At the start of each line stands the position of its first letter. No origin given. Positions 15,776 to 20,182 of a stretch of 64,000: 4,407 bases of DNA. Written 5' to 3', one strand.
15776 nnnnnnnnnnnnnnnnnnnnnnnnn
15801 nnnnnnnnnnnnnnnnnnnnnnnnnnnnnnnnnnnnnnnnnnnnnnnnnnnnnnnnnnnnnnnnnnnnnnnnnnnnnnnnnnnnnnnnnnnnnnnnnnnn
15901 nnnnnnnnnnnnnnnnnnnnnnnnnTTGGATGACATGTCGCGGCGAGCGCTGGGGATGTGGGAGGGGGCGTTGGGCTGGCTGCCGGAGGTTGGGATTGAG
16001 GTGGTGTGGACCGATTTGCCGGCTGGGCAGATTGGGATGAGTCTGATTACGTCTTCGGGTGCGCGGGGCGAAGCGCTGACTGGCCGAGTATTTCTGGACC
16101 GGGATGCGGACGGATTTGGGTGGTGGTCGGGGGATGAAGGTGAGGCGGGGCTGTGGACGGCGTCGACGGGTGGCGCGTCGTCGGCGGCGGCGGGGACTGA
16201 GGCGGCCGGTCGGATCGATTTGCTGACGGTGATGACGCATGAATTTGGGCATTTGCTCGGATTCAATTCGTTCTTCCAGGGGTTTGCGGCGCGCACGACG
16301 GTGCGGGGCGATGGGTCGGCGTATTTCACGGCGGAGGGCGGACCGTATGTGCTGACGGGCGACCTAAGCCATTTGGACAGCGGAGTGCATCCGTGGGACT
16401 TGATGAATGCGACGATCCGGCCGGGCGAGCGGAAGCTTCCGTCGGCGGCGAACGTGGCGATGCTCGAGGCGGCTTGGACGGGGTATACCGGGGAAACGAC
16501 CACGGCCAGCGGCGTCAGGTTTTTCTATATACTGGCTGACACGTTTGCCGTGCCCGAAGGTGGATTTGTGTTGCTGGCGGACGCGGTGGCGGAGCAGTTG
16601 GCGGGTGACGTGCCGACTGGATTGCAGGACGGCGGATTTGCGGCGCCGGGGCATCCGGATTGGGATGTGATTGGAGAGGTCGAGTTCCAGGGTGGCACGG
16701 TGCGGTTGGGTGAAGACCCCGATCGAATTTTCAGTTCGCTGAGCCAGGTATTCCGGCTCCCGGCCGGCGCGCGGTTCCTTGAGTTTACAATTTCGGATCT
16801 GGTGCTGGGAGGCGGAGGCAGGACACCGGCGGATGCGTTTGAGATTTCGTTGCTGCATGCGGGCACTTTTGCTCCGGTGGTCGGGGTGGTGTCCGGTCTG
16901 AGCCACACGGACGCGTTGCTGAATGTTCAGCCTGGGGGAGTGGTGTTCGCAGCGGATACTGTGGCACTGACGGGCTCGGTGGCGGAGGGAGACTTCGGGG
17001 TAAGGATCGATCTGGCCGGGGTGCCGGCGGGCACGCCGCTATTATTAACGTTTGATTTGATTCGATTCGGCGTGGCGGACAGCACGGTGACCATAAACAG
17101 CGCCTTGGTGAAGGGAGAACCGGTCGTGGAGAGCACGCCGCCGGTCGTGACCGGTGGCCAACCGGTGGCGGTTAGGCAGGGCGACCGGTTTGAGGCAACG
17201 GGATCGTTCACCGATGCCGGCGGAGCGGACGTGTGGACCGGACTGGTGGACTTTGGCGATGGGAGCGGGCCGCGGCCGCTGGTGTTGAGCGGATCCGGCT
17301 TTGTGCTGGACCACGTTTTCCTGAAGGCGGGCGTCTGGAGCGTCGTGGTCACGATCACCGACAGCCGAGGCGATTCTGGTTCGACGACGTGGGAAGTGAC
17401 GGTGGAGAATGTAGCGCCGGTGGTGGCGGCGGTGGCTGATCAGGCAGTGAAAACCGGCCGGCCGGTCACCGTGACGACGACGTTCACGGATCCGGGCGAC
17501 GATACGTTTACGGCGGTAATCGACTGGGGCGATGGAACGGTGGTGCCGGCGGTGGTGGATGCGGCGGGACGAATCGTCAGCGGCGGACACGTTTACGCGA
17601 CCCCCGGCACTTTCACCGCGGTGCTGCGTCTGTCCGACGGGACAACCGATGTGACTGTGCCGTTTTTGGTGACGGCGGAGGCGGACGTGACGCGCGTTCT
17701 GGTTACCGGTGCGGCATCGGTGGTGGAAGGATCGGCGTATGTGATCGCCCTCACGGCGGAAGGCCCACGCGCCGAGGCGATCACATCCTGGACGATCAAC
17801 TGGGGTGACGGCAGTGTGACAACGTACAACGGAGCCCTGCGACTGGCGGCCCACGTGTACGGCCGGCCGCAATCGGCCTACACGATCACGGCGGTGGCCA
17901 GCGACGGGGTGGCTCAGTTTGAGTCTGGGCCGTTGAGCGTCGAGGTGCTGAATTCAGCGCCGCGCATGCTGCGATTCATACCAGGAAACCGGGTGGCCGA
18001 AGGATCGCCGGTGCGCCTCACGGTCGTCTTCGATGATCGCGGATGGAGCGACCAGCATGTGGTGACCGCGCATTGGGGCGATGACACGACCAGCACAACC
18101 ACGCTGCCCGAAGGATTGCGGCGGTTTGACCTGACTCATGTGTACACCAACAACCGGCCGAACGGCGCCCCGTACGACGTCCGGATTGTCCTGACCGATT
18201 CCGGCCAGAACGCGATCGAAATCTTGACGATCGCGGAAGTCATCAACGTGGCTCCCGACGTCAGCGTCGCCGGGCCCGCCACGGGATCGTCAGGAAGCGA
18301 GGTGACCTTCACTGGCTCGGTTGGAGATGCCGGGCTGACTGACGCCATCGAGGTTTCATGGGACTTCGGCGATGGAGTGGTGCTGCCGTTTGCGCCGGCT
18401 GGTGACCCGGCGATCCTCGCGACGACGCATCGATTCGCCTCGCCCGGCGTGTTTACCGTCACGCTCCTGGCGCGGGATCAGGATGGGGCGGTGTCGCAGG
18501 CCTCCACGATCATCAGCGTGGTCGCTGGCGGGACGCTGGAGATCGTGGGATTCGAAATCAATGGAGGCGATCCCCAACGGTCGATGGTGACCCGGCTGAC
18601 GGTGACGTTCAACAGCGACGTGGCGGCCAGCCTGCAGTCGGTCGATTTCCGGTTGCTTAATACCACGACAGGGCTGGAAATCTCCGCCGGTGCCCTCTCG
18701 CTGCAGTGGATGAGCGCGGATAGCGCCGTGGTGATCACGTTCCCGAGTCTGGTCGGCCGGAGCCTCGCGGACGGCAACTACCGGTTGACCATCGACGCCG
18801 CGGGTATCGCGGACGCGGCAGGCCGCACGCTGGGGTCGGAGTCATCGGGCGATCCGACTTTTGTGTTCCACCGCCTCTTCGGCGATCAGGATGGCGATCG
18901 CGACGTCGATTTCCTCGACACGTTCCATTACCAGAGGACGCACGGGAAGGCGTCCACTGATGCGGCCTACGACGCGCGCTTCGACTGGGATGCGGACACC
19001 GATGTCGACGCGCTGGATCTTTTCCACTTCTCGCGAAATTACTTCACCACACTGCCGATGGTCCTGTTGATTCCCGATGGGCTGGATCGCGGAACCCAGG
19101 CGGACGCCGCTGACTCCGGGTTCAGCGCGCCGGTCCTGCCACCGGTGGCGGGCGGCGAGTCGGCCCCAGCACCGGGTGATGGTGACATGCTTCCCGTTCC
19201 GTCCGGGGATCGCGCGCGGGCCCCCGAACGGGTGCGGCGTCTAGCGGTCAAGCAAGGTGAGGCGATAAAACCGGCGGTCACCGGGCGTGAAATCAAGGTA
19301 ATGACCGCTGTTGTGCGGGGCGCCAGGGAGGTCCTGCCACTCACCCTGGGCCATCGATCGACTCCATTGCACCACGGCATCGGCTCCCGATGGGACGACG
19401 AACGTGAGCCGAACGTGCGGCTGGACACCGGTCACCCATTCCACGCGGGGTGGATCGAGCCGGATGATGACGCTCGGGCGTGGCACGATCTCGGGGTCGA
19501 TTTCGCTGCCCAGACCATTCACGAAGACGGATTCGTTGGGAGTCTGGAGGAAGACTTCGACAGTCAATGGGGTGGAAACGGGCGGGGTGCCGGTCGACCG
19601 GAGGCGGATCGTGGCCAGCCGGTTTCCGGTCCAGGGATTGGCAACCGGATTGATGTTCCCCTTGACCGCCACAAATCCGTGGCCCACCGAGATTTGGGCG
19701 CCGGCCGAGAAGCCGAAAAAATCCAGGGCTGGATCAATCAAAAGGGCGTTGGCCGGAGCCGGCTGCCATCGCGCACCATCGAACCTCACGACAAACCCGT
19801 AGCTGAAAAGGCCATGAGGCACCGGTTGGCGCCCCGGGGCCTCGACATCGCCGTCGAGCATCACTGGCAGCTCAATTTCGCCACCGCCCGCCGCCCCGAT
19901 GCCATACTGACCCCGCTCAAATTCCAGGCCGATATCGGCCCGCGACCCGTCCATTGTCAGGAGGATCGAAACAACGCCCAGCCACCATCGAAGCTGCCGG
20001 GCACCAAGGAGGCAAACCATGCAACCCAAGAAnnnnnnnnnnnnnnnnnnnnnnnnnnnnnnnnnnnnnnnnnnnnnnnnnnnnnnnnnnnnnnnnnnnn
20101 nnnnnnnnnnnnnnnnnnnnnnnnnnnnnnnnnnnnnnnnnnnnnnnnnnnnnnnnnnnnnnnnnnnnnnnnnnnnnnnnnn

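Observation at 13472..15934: The polymorphic module is internal: an ~800-aa paralog-specific cassette flanked by conserved sequence on both sides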

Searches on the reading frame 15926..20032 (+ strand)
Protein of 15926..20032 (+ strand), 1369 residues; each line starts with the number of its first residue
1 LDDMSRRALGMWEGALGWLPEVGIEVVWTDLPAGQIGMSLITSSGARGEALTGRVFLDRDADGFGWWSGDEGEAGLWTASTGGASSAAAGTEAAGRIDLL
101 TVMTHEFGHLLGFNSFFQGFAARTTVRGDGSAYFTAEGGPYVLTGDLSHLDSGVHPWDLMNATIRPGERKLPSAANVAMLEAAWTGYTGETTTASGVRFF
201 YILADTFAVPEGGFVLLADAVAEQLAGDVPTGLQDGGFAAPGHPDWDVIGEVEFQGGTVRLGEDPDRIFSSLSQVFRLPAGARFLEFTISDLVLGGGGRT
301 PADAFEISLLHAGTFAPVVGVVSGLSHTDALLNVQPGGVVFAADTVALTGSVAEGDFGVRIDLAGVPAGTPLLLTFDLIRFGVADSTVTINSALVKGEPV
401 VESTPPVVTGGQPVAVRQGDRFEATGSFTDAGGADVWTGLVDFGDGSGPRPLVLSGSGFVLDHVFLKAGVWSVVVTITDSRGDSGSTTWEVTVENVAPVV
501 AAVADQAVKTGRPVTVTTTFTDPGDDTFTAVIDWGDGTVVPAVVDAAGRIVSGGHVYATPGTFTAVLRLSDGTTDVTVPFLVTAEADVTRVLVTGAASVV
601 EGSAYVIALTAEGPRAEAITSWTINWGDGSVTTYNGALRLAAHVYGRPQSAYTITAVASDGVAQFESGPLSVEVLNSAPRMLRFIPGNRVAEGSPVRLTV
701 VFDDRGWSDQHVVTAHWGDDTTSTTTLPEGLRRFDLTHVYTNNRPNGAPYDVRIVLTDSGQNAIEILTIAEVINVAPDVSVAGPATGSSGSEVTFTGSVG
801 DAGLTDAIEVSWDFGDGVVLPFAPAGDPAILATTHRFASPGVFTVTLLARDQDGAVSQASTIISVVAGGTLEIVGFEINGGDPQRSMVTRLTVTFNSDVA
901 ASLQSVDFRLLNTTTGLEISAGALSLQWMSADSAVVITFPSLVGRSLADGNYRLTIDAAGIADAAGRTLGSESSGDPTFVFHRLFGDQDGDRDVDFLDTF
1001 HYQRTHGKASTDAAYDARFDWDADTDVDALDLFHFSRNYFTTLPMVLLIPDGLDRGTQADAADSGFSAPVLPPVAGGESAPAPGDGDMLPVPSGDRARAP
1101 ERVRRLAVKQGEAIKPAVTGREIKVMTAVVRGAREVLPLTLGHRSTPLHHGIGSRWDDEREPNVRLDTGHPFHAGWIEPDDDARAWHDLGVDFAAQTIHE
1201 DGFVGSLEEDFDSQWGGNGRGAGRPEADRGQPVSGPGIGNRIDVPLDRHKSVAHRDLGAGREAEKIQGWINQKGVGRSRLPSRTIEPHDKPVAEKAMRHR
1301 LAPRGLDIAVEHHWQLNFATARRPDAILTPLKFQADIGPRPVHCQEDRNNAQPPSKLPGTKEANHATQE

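Call 19: search_protein_families(library=ncbifam, proteins=[window:15926-20032:+], max_evalue=0.01)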
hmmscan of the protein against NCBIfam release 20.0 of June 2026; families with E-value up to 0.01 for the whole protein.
window:15926-20032:+ (1369 aa): 3 families
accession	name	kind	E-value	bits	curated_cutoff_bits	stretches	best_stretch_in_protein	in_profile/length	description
NF058578.1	CPR_pilus_PamR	equivalog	3.6e-14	52.3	300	3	810-869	183-241/297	pilus system RbmA-like protein PamR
NF038122.1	metallo_LGF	subfamily_domain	8.6e-06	26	80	1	93-125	137-169/274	NF038122 family metalloprotease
TIGR00864.1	PCC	subfamily_domain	1.3e-05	21.8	1861.4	1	803-874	185-254/2700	polycystin cation channel protein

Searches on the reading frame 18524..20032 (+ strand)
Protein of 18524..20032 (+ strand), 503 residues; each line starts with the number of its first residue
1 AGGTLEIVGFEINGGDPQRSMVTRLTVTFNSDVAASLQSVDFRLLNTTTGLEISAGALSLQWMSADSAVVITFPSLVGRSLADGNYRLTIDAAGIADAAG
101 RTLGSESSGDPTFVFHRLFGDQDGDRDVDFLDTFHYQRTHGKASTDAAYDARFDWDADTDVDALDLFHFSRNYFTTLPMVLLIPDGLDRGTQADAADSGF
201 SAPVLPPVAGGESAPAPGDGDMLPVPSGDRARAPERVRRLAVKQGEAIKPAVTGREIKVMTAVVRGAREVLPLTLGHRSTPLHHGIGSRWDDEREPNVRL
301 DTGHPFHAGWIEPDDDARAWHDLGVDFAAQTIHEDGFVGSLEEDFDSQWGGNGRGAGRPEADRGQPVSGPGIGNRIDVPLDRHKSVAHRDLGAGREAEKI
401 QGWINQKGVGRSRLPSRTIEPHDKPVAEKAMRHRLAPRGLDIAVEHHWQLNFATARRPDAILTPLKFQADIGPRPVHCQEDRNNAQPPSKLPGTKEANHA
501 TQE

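Call 36: search_protein_families(library=pfam, proteins=[window:18524-20032:+], max_evalue=0.01)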
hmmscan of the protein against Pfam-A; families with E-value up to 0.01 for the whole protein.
window:18524-20032:+ (503 aa): 0 families
